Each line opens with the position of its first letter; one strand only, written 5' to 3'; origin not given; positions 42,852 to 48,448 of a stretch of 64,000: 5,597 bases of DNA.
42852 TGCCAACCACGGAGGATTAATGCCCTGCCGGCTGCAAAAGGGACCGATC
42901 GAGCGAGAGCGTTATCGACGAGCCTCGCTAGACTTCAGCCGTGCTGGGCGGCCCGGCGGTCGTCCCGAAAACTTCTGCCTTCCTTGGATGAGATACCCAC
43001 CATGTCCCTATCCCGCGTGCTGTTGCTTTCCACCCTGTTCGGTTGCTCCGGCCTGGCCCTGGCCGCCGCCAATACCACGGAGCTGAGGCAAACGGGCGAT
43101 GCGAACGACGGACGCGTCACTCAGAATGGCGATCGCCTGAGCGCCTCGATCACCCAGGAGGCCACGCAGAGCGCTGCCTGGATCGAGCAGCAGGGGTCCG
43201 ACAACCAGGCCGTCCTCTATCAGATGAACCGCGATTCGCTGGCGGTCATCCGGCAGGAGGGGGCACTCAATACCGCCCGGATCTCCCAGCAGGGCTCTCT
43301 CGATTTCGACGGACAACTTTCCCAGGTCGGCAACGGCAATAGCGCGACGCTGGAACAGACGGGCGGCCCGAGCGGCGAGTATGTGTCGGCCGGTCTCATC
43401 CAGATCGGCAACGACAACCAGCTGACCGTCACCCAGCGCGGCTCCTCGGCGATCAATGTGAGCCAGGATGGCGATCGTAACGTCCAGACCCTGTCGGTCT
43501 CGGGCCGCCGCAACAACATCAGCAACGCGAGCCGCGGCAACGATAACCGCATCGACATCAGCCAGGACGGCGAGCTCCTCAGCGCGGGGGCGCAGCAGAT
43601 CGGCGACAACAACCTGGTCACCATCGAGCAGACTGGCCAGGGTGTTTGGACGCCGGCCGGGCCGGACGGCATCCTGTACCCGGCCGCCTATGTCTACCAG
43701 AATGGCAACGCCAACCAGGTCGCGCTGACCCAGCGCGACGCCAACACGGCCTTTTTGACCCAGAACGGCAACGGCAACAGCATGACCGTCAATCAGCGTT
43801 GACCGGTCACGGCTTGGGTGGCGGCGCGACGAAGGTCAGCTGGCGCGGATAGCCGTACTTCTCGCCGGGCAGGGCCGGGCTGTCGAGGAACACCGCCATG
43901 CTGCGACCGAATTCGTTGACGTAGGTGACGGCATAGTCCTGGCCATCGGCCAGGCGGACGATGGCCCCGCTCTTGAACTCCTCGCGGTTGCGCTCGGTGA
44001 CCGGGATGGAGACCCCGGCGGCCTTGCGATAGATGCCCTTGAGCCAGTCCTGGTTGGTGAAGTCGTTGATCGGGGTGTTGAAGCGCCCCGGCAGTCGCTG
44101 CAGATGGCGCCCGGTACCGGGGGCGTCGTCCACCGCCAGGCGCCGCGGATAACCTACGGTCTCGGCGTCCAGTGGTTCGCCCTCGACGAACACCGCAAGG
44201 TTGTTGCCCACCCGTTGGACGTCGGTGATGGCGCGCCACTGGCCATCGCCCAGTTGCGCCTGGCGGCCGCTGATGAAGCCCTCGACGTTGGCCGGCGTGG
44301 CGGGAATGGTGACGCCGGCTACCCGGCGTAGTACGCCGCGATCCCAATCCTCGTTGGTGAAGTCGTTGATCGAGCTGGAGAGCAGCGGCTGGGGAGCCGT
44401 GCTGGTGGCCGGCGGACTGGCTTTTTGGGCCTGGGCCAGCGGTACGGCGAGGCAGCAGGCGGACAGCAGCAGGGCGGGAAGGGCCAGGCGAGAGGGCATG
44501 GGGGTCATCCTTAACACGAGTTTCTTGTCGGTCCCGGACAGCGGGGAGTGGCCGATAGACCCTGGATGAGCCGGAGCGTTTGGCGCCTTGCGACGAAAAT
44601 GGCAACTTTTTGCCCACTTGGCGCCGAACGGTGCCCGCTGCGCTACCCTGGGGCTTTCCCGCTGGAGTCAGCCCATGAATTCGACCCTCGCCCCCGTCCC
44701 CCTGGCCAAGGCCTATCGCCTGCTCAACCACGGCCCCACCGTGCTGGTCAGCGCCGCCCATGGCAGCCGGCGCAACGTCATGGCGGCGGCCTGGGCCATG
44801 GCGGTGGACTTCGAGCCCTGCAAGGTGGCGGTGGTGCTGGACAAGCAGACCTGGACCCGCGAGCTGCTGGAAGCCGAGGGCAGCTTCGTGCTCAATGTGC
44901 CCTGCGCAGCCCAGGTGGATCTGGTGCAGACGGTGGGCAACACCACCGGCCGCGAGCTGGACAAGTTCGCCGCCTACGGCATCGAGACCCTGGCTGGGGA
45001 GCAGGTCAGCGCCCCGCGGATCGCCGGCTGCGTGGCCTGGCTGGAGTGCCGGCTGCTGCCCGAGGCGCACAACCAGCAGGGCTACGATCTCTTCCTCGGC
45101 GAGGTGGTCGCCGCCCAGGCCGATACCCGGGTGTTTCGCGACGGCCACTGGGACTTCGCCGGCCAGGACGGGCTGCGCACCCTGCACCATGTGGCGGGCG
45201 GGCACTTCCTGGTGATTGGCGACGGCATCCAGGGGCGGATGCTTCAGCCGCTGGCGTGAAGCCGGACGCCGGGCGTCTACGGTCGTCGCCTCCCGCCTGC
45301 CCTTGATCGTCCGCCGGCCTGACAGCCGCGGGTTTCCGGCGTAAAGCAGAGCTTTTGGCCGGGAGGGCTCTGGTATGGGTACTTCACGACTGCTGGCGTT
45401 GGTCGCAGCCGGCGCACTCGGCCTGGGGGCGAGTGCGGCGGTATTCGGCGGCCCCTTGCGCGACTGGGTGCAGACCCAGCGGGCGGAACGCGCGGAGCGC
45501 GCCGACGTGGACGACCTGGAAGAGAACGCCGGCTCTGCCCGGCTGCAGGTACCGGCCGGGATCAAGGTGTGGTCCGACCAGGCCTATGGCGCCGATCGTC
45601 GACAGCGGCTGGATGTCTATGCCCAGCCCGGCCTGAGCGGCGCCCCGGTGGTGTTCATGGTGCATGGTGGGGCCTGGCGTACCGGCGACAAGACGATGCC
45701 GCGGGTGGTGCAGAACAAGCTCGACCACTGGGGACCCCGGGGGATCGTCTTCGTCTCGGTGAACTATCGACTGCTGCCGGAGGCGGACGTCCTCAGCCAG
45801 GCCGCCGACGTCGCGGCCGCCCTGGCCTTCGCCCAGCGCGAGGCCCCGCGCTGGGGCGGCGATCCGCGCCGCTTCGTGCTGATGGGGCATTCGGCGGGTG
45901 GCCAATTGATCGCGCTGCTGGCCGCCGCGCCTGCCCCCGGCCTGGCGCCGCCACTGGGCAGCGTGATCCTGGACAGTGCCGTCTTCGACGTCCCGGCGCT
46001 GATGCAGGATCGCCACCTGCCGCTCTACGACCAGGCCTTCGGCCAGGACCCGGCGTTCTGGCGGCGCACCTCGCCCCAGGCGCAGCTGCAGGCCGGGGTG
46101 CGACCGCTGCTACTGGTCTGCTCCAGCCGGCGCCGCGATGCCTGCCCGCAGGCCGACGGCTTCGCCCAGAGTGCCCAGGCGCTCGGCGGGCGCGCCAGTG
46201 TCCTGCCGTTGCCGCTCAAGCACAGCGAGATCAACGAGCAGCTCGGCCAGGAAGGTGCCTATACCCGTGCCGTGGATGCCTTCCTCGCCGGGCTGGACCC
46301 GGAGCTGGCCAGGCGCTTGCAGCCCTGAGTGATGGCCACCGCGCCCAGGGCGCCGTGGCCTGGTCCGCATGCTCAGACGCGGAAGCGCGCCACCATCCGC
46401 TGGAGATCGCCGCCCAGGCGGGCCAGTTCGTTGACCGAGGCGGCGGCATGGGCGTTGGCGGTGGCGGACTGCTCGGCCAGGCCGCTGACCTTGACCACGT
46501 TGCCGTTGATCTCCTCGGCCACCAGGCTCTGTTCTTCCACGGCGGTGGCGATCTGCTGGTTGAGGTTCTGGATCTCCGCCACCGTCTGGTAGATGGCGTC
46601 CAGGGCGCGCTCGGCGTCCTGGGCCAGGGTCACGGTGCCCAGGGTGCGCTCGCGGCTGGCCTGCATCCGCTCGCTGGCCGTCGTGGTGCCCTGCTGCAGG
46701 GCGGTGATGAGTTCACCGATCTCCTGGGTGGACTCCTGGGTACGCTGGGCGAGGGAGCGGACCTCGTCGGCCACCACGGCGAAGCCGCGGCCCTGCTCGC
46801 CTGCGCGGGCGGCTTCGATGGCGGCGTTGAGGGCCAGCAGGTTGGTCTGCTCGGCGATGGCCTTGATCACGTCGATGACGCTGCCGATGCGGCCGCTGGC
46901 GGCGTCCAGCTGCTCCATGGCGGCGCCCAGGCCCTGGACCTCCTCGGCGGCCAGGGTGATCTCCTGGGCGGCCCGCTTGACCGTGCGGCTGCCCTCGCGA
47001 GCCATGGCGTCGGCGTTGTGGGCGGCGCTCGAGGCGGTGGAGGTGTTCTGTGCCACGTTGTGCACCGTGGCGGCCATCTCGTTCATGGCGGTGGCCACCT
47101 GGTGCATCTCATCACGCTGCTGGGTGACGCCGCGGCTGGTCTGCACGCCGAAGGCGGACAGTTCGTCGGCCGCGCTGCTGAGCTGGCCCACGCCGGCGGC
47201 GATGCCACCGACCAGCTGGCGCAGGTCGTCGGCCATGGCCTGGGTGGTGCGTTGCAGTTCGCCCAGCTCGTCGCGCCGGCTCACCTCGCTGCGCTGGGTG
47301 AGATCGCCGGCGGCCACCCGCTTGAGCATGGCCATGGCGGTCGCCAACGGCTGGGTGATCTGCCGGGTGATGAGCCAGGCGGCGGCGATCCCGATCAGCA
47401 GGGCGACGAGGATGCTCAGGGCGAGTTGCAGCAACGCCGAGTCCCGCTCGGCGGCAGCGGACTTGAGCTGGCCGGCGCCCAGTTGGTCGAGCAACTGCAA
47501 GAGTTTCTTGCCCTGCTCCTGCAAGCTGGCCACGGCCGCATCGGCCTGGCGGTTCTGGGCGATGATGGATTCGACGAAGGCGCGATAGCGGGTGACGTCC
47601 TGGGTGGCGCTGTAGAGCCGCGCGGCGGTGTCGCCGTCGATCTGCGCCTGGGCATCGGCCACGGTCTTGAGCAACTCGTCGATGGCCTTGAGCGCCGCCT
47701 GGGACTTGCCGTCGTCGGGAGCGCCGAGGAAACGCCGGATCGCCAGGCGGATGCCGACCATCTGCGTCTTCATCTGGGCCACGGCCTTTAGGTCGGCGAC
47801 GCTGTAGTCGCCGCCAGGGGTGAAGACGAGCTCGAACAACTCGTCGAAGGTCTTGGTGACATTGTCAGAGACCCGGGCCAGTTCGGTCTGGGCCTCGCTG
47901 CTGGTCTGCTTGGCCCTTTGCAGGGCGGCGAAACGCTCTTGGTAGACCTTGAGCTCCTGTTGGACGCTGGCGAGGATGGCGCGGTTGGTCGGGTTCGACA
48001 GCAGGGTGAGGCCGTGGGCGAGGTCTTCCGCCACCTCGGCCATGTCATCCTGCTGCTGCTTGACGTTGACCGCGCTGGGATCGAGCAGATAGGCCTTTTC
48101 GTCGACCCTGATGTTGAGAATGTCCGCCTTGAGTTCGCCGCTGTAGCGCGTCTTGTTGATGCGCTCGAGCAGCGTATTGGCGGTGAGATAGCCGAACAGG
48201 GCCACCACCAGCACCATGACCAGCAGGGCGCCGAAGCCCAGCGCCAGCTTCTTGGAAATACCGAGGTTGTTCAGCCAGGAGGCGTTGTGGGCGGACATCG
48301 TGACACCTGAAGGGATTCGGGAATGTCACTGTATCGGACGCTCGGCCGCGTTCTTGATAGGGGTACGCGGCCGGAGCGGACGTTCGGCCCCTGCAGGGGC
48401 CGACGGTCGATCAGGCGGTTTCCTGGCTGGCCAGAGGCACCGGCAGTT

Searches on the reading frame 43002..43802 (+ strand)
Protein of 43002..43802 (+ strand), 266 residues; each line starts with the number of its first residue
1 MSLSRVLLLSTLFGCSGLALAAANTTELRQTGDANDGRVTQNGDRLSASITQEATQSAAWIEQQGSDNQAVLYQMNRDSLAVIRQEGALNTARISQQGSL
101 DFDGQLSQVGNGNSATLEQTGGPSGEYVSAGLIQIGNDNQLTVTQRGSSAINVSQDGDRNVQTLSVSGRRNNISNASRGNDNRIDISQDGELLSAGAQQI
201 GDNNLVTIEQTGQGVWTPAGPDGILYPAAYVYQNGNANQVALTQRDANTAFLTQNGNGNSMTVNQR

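Call 47: search_protein_families(library=pfam, proteins=[window:43002-43802:+], max_evalue=10)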
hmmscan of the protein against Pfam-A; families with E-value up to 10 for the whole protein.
window:43002-43802:+ (266 aa): 2 families
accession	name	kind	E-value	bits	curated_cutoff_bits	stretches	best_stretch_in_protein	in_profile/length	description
PF07012.17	Curlin_rpt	-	8.4e-33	112.5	20.7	9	179-212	1-34/34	Curlin associated repeat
PF12721.12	RHIM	-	5.1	7.2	20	1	133-142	12-21/22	RIP homotypic interaction motif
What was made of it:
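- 43002..43802 (+): c2: second solitary curlin-repeat gene, 266 aa, about 21 strand motifs (10.5 repeats). It scores better against CsgB than against CsgA. Pfam Curlin_rpt E 8.4e-33, 9 stretches (call 47).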

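Call 48: search_protein_families(library=ncbifam, proteins=[window:43002-43802:+], max_evalue=10)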
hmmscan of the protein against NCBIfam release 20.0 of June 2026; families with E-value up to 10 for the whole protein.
window:43002-43802:+ (266 aa): 3 families
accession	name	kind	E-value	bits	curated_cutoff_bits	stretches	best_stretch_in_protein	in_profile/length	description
NF007506.1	PRK10101.1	equivalog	6.6e-27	94.1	165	4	56-149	44-132/151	curli minor subunit CsgB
NF007470.1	PRK10051.1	equivalog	2.5e-20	72.9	160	5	51-145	59-149/150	curli major subunit CsgA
NF004856.0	PRK06209.1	equivalog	0.0034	15.9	486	1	4-57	290-343/450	glutamate-1-semialdehyde 2,1-aminomutase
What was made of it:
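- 43002..43802 (+): NCBIfam CsgB 94 bits against CsgA 73 bits (call 48).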

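Call 50: find_homologous_proteins(query=window:43002-43802:+, max_evalue=0.001)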
Query window:43002-43802:+ (266 aa): 34 proteins with E <= 0.001 among 1596 candidates.
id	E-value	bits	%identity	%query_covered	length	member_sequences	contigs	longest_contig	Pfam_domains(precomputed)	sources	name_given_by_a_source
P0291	2.0e-157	540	98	100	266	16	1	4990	PF07012.18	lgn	-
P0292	3.7e-14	71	30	95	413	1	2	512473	PF07012.18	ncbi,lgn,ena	-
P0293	9.7e-13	66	31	89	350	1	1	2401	PF07012.18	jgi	jgi:hypothetical protein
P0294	4.3e-9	55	32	86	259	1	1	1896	PF07012.18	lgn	-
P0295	7.7e-9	54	28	99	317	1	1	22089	PF07012.18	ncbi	ncbi:MAG: hypothetical protein ABIT83_06380 [Massilia sp.]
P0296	1.1e-8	53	30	81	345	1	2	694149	PF07012.18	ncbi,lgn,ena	-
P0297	1.5e-8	53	27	86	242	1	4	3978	PF07012.18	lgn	-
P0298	9.9e-8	50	34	70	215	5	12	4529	PF07012.18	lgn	-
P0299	1.7e-7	49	34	71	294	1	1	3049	PF07012.18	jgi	jgi:hypothetical protein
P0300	2.8e-7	49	35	63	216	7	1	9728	PF07012.18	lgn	-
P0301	3.1e-7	48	30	89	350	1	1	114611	PF07012.18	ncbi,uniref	ncbi:hypothetical protein [Rhodohalobacter sp. 8-1]|uniref:hypothetical protein n=1 Tax=Rhodohalobac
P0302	3.2e-7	48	31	71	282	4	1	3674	PF07012.18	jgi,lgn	jgi:hypothetical protein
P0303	1.8e-6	46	37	58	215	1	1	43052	PF07012.18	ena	-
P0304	2.9e-6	45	33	59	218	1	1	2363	PF07012.18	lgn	-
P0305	3.0e-6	45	31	67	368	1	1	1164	PF07012.18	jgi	-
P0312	2.2e-5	42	27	96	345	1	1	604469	PF07012.18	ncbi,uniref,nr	ncbi:hypothetical protein [Stutzerimonas azotifigens]|uniref:Curlin associated repeat-containing pro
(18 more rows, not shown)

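Call 51: find_encoding_contigs(protein=P0312, flank=10000, max_places=2)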
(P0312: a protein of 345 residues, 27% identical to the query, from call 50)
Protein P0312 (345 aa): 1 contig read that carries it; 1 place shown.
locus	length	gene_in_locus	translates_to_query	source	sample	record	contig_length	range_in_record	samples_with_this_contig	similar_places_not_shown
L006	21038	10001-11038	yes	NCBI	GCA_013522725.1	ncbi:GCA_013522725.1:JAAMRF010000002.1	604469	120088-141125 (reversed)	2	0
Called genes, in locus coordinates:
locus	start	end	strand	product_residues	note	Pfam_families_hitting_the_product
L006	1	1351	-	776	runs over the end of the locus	PF01011:PQQ, PF13360:PQQ_2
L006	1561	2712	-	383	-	PF07995:GSDH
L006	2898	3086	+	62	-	PF20661:SutA-RBD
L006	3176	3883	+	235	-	PF01479:S4 (weak)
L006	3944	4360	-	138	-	-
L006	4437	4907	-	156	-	PF01272:GreA_GreB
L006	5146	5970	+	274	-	PF02311:AraC_binding, PF00165:HTH_AraC, PF12833:HTH_18, PF00165:HTH_AraC (weak)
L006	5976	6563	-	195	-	PF01810:LysE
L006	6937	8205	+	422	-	PF04286:DUF445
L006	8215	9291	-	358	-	PF07759:DUF1615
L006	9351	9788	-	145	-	PF11969:DcpS_C, PF01230:HIT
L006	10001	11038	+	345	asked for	PF07012:Curlin_rpt (faint)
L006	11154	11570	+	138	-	PF00903:Glyoxalase, PF06983:3-dmu-9_3-mt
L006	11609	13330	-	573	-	PF00481:PP2C (faint), PF13672:PP2C_2, PF07228:SpoIIE (weak), PF00069:Pkinase, PF01636:APH (weak), PF07714:PK_Tyr_Ser-Thr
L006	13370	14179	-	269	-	PF01226:Form_Nir_trans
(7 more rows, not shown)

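Call 52: find_encoding_contigs(protein=P0292, flank=10000, max_places=2)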
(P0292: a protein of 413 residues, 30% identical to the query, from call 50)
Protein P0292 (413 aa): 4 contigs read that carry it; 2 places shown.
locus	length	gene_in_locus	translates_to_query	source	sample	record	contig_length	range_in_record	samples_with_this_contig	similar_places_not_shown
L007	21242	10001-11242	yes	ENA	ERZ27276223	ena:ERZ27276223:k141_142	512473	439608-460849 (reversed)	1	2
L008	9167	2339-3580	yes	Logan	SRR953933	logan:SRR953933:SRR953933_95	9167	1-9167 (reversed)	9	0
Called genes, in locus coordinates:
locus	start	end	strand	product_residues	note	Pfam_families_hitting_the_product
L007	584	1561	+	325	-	PF12852:Cupin_6, PF00165:HTH_AraC, PF12833:HTH_18, PF00165:HTH_AraC (weak)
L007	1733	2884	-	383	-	PF03403:PAF-AH_p_II (faint)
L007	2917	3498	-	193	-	PF13649:Methyltransf_25 (weak)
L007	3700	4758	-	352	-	PF00106:adh_short, PF01370:Epimerase (faint), PF08659:KR, PF13561:adh_short_C2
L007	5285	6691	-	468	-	PF03219:TLC (faint), PF07690:MFS_1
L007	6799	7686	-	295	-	PF00106:adh_short, PF01370:Epimerase (weak), PF08659:KR, PF13561:adh_short_C2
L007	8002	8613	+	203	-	PF00440:TetR_N, PF17754:TetR_C_14 (weak)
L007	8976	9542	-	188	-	PF13238:AAA_18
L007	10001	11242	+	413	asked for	PF07012:Curlin_rpt (weak)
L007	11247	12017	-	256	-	PF12697:Abhydrolase_6 (faint), PF12146:Hydrolase_4 (weak)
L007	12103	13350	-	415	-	PF00072:Response_reg, PF00512:HisKA, PF13581:HATPase_c_2 (weak), PF02518:HATPase_c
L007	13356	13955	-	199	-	PF01339:CheB_methylest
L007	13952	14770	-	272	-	PF03705:CheR_N (weak), PF01739:CheR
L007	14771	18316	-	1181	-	PF05227:CHASE3, PF01590:GAF, PF13185:GAF_2, PF00512:HisKA, PF02518:HATPase_c, PF00072:Response_reg, PF23198:PDE8A_N (faint), PF00072:Response_reg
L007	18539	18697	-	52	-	PF01679:Pmp3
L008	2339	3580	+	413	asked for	PF07012:Curlin_rpt (weak)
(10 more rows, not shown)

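Call 53: find_encoding_contigs(protein=P0291, flank=10000, max_places=3)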
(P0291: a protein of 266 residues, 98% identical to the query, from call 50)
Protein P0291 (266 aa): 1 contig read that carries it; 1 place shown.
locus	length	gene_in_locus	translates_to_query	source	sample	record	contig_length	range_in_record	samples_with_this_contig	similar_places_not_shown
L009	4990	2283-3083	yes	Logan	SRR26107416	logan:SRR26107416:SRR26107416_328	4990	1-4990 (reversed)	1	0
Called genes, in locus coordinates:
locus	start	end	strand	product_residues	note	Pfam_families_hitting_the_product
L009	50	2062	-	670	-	PF00580:UvrD-helicase, PF13245:AAA_19, PF13604:AAA_30 (faint), PF13361:UvrD_C, PF13538:UvrD_C_2 (weak)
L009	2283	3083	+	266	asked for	PF07012:Curlin_rpt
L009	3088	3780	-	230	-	-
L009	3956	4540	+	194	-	PF01613:Flavin_Reduct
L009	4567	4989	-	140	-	?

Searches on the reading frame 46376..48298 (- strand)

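Call 12: search_protein_families(library=pfam, max_evalue=0.001, proteins=[window:46376-48298:-])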
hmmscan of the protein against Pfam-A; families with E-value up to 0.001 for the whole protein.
seq(641 aa): 3 families
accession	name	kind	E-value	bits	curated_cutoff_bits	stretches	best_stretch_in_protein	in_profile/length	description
PF00015.26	MCPsignal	-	5e-45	153.9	34.6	1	441-606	5-170/172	Methyl-accepting chemotaxis protein (MCP) signalling domain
PF16591.11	HBM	-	2e-19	70.4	29.8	1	41-287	5-253/254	Helical bimodular sensor domain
PF00672.30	HAMP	-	7e-15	55.5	25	1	309-361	1-53/53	HAMP domain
